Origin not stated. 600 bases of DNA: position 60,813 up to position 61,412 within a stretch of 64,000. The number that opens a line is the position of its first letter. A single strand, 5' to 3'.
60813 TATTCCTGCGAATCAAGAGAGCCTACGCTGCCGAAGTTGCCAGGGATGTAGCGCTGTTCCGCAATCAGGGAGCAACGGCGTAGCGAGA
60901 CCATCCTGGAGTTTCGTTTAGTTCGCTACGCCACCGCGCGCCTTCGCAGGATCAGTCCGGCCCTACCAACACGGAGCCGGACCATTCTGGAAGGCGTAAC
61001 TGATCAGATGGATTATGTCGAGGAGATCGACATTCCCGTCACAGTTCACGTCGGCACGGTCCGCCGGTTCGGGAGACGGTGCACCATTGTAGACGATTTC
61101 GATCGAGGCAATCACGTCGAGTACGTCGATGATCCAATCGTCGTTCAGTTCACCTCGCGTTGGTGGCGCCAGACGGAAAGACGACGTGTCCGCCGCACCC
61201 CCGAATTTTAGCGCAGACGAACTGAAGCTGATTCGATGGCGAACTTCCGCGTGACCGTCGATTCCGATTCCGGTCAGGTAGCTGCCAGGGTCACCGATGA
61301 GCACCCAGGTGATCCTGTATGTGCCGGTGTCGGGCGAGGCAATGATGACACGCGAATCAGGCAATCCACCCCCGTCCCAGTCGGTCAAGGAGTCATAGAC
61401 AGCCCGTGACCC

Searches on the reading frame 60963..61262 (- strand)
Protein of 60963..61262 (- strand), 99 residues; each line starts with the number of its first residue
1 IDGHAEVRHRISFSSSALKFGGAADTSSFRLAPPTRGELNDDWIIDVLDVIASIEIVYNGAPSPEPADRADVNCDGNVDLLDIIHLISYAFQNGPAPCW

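Call 98: search_protein_families(library=pfam, proteins=[window:60963-61262:-], max_evalue=1)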
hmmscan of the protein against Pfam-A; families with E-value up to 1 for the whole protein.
window:60963-61262:- (99 aa): 2 families
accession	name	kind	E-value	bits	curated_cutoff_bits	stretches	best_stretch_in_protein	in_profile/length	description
PF00404.24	Dockerin_1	-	4.9e-06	27.1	22.9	1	39-89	4-55/57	Dockerin type I domain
PF11617.13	Cu-binding_MopE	-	0.022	15.4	27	1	64-79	14-29/30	Putative metal-binding motif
